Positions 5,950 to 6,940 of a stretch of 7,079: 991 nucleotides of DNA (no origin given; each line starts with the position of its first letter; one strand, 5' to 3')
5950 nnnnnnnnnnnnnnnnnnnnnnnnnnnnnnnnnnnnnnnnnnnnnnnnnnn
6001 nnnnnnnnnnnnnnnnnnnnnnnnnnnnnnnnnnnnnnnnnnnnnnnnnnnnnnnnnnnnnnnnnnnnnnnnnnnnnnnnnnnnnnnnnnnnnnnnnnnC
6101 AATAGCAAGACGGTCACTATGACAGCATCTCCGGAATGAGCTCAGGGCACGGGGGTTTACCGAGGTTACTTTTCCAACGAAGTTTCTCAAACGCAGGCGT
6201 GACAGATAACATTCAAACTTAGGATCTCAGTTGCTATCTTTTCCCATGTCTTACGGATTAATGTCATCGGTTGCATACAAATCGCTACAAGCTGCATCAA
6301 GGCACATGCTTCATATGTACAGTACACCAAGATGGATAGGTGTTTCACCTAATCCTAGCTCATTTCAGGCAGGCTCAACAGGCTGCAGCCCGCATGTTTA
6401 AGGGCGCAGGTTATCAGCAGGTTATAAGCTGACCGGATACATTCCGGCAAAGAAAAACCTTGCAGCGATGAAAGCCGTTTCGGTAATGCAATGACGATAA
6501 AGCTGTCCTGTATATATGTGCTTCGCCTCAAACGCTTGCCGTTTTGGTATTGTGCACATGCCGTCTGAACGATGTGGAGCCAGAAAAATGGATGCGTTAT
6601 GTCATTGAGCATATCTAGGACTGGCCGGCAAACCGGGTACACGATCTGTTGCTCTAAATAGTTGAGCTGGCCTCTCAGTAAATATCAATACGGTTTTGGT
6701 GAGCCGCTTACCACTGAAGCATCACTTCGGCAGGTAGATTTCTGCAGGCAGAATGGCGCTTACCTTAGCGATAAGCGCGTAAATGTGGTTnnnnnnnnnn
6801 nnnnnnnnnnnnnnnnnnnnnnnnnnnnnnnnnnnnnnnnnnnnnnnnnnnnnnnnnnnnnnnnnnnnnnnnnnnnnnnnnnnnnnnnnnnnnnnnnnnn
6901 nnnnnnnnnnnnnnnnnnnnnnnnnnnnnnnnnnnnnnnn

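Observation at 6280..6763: IS66-family transposase remnant with an in-frame stop next to the tRNA relic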

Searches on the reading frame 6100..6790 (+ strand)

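Call 51: search_protein_families(proteins=[L004:2899-3072:-, L003:1376-3790:-], library=phrogs, max_evalue=0.1)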
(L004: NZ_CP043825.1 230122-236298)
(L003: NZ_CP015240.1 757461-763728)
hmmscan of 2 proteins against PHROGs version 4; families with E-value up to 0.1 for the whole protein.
L004:2899-3072:- (57 aa): 0 families

L003:1376-3790:- (804 aa): 8 families
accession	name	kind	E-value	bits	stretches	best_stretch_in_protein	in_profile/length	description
phrog_91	-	DNA, RNA and nucleotide metabolism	6e-291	968.9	1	1-801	15-759/852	nicking at origin of replication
phrog_6857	-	unknown function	2.9e-204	682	1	259-801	180-739/855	-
phrog_14885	-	unknown function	2.3e-167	555.6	1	559-804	1-246/246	-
phrog_23581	-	unknown function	1.2e-73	246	1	687-804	1-118/118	-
phrog_28319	-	unknown function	1.6e-36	127.1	1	414-620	1-203/342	-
phrog_3419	-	DNA, RNA and nucleotide metabolism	7.3e-05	23.4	1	408-512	119-218/289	rolling circle DNA replication initiation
phrog_8615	-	unknown function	0.0041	18.4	1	579-617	43-81/84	-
phrog_14675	-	unknown function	0.0048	17.4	1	598-682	2-88/222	-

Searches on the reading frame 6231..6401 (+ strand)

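Call 9: search_protein_families(proteins=[window:6231-6401:+], library=ncbifam, max_evalue=1)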
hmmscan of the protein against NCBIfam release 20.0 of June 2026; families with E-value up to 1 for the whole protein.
window:6231-6401:+ (56 aa): 1 family
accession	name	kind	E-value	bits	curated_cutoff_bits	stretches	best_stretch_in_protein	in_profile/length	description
NF003332.0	PRK04342.1-1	equivalog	0.077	11.9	538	1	5-41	251-287/363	DNA topoisomerase IV subunit A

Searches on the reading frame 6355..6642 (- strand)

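Call 9: search_protein_families(proteins=[window:6355-6642:-], library=ncbifam, max_evalue=1)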
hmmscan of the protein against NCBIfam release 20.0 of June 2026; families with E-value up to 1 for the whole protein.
window:6355-6642:- (95 aa): 0 families

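Call 51: search_protein_families(proteins=[window:6355-6642:-], library=phrogs, max_evalue=0.1)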
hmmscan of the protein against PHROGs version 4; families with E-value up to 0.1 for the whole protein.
window:6355-6642:- (95 aa): 1 family
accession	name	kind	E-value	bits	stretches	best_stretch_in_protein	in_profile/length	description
phrog_38204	-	unknown function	0.095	12.4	1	27-71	442-486/506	-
